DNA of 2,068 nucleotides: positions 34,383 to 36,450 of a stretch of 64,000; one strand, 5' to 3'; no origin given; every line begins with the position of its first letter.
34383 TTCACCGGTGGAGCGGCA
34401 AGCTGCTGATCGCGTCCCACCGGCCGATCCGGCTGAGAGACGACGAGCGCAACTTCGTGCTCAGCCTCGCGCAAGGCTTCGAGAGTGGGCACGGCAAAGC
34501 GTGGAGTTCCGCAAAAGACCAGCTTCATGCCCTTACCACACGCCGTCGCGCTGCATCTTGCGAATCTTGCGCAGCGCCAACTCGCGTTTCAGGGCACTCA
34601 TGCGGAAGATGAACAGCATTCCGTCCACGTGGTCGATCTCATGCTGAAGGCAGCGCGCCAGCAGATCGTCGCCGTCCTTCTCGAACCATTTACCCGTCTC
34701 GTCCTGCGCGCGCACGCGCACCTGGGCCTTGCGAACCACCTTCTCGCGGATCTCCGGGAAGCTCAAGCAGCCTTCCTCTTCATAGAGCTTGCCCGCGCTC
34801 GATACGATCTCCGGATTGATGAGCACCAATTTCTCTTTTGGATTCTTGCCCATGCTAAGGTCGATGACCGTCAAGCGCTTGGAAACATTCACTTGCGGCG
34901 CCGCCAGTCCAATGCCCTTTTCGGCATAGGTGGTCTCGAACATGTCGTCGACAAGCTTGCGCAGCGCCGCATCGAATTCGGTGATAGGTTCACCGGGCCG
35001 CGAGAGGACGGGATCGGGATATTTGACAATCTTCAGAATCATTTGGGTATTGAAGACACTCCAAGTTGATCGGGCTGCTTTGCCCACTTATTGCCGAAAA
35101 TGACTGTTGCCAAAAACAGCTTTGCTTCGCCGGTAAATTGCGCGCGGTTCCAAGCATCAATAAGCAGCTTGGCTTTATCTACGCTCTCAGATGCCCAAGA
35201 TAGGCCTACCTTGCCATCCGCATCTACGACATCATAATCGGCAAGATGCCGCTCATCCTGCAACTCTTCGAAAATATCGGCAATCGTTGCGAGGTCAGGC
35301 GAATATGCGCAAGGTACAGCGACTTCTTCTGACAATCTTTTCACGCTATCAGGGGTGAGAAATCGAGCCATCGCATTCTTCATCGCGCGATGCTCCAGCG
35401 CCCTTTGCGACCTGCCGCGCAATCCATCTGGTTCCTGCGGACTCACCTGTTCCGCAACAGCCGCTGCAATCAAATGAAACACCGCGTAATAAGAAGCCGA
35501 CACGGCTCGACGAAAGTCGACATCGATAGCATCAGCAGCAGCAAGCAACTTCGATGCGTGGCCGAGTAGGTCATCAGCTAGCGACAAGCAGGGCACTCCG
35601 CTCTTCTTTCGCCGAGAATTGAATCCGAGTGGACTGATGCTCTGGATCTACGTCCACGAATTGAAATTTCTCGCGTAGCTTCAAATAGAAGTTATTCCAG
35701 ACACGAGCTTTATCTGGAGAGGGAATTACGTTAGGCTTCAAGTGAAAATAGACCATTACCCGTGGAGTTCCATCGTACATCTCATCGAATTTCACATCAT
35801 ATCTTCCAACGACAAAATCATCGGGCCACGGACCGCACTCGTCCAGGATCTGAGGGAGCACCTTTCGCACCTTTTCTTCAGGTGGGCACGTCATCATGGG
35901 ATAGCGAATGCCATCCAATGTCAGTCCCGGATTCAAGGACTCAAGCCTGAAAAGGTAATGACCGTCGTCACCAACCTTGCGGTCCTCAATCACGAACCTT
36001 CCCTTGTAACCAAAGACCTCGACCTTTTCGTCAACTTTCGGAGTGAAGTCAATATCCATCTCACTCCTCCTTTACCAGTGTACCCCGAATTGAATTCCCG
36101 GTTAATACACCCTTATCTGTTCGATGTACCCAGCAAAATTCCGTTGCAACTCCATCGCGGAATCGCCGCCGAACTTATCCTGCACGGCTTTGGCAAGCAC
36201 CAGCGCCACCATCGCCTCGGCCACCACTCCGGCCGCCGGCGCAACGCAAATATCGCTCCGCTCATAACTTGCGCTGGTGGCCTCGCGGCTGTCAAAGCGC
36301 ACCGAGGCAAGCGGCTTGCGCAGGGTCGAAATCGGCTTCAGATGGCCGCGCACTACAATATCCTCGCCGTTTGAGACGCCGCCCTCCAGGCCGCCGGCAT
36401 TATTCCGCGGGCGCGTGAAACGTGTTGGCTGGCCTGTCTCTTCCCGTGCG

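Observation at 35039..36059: Low-GC two-gene cassette (unknown 161-aa protein + HEPN-like protein) inserted into the aroC / def-fmt-rsmB array and translationally coupled to def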

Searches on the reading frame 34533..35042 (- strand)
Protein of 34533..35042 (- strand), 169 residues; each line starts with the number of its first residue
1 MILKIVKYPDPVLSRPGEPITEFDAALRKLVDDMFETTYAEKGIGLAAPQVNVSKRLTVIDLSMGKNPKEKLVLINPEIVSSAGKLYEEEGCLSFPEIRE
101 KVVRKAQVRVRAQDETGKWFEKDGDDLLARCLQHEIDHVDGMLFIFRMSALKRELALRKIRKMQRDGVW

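Call 3: search_protein_families(library=pfam, proteins=[window:34533-35042:-], max_evalue=1)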
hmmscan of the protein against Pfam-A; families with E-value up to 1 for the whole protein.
window:34533-35042:- (169 aa): 3 families
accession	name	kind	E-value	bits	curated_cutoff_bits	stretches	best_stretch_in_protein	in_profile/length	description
PF01327.26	Pep_deformylase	-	4.5e-54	182.7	22.8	1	2-153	1-155/156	Polypeptide deformylase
PF18715.7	Phage_spike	-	0.1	13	28.2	1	40-66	9-35/53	Phage spike trimer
PF05924.16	SAMP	-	0.28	11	19.6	1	123-133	4-14/22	SAMP Motif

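Call 63: find_related_loci(query=A5, collection=metagenome_contigs, flank=3500)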
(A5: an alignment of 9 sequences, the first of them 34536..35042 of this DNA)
Query A5 (169 aa) in metagenome_contigs; peptide patterns used: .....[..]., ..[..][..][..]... (x = any residue, [..] = any of these).
600 stretches matched a pattern (row limit reached: there are more); 507 encode a relative of the query (tblastn E <= 1e-3); the best 80 are kept; 80 distinct loci.
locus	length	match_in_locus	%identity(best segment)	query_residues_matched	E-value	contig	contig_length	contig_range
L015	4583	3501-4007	86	1-169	5e-99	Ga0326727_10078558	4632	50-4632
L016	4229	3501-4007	83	1-169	7e-99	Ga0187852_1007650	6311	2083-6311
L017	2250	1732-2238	87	1-169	1e-102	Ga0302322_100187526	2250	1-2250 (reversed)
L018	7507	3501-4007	84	1-169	3e-98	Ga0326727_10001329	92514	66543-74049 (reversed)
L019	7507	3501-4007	85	1-169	5e-97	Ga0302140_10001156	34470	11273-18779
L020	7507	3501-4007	82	1-169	3e-96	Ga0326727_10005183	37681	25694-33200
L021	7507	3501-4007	82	1-169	3e-96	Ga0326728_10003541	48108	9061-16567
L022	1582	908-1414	85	1-169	3e-102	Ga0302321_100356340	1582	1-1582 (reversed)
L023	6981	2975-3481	83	1-169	4e-96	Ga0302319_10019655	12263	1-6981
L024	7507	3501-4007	84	1-169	5e-96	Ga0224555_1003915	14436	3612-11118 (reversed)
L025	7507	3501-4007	82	1-169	1e-95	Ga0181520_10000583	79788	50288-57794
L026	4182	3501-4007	84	1-169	1e-95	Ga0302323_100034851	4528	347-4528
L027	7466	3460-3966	84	1-169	4e-95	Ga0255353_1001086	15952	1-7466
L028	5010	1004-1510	83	1-169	2e-95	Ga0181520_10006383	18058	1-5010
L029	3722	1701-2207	81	1-169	6e-96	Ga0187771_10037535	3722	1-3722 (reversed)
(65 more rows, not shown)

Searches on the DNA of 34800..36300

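Call 93: search_rna_families(source=window, start=34800, end=36300, threshold=evalue, max_evalue=1)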
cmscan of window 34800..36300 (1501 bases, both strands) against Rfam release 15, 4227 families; matches with E-value up to 1: 1.
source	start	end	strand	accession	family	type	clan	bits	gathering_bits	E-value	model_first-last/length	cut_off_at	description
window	35586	35611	+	RF01716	PhotoRC-I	Cis-reg;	-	17.2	45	0.17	1-44/44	no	PhotoRC-I RNA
